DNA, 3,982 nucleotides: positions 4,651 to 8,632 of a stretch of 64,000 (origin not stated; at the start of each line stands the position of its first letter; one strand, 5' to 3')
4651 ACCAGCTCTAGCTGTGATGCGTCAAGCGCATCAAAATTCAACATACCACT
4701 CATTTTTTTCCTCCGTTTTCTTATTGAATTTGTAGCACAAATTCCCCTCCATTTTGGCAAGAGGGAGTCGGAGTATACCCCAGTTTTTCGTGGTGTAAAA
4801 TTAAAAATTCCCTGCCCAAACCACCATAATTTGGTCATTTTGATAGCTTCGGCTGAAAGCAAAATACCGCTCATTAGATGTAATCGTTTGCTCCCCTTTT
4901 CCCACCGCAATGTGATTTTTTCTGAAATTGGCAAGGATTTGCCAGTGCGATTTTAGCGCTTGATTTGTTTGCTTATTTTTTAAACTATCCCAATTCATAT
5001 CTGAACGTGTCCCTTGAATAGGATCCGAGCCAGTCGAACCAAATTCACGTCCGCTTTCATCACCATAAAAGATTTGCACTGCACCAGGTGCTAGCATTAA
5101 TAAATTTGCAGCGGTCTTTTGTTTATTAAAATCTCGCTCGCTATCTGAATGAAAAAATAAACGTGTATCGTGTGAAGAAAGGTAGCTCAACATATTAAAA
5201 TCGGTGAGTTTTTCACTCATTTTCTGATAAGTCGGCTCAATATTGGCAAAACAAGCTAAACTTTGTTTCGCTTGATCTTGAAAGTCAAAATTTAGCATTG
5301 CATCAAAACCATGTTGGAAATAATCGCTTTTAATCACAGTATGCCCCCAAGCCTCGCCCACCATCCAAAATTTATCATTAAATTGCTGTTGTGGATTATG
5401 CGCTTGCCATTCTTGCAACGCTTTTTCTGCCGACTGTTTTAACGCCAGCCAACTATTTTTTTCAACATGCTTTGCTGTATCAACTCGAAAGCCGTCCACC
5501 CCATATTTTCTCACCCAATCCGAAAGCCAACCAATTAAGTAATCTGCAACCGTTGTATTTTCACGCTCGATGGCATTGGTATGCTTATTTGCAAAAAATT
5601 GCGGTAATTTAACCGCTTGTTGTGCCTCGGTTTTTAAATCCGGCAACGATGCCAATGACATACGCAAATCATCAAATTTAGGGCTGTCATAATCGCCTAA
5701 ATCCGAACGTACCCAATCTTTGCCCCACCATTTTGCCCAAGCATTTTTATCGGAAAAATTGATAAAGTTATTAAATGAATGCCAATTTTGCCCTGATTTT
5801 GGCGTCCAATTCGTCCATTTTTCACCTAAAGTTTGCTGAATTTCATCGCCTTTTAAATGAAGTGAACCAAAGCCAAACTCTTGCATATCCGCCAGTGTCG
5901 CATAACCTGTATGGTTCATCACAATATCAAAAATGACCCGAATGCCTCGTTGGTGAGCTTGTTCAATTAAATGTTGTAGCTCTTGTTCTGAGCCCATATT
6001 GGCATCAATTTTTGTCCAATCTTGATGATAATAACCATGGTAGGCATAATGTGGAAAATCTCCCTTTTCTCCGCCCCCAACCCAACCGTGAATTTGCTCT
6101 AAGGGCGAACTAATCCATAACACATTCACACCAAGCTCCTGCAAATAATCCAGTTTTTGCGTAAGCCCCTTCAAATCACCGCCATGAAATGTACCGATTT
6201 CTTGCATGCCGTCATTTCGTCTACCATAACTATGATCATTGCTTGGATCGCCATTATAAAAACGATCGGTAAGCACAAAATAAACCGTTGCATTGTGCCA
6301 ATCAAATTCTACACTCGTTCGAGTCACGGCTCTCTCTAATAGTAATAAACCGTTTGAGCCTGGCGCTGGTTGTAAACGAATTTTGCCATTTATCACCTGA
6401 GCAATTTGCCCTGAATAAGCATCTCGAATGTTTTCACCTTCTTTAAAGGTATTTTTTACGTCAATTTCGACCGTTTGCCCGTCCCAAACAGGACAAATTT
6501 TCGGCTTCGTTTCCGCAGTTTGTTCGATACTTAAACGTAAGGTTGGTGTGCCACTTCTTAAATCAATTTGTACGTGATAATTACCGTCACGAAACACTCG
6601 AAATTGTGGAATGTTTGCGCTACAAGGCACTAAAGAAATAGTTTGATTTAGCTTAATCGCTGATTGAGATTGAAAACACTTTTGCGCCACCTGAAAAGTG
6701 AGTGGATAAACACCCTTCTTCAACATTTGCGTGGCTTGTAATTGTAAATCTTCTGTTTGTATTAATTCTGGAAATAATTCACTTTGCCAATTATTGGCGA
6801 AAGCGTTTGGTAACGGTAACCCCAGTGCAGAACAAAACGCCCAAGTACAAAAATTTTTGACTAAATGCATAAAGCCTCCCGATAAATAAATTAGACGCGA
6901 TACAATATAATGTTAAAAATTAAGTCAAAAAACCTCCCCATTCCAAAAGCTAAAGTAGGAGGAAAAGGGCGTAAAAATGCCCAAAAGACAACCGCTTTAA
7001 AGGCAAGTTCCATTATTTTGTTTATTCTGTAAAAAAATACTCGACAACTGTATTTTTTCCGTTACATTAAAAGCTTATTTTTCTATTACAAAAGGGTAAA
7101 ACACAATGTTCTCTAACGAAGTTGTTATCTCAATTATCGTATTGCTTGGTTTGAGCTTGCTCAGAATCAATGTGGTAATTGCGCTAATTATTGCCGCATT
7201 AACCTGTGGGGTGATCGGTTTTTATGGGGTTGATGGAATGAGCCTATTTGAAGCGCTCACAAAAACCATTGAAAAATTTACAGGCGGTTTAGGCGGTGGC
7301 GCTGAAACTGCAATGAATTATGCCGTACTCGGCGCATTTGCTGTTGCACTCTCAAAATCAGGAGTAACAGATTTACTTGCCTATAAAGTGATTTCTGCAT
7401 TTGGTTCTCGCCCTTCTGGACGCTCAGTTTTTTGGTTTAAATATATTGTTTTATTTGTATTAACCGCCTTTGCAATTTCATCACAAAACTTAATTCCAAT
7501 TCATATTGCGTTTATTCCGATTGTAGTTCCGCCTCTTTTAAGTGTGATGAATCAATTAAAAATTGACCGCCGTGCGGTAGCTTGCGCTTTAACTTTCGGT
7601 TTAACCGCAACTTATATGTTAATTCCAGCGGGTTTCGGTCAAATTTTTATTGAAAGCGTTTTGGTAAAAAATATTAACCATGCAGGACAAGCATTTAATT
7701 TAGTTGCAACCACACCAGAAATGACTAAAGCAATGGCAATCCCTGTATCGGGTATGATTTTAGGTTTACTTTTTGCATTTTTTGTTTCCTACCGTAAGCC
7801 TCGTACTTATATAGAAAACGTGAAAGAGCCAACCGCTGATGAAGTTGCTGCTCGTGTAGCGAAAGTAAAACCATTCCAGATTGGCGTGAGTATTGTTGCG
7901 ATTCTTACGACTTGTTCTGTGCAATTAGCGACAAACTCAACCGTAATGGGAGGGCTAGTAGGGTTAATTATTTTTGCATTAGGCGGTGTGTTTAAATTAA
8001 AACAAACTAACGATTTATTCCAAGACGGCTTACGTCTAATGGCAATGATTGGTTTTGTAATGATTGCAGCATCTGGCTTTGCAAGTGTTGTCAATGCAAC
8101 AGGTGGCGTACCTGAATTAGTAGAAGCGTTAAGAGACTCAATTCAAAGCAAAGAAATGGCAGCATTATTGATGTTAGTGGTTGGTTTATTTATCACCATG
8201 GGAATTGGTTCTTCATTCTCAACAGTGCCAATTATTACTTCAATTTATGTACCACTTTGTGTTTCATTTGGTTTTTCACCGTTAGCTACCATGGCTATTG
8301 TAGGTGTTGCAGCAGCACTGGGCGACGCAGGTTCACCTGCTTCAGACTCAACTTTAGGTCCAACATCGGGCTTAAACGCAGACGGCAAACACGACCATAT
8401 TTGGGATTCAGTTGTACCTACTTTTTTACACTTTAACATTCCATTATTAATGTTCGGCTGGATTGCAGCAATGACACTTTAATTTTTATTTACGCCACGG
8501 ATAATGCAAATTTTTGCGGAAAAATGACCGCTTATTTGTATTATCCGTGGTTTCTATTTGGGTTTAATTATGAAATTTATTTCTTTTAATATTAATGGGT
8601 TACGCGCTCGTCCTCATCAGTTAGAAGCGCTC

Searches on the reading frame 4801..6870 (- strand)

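Call 63: search_protein_families(library=pfam, proteins=[window:4801-6870:-], max_evalue=0.00001)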
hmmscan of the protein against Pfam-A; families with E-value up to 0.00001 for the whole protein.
window:4801-6870:- (689 aa): 1 family
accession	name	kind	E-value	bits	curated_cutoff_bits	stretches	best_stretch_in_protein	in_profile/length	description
PF00128.31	Alpha-amylase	-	3e-41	142.6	22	1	198-610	1-358/446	Alpha amylase, catalytic domain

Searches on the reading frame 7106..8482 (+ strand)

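Call 63: search_protein_families(library=pfam, proteins=[window:7106-8482:+], max_evalue=0.00001)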
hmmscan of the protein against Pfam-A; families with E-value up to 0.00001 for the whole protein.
window:7106-8482:+ (458 aa): 3 families
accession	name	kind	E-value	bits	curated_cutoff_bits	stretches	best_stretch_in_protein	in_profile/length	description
PF03553.21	Na_H_antiporter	-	1.4e-74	251.5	23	1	162-452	2-303/303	Na+/H+ antiporter family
PF13726.12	Na_H_antiport_2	-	8.5e-24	84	29.8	1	4-97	1-85/87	Na+-H+ antiporter family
PF06808.19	DctM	-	4e-08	33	23.8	1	214-411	173-370/413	Tripartite ATP-independent periplasmic transporter, DctM component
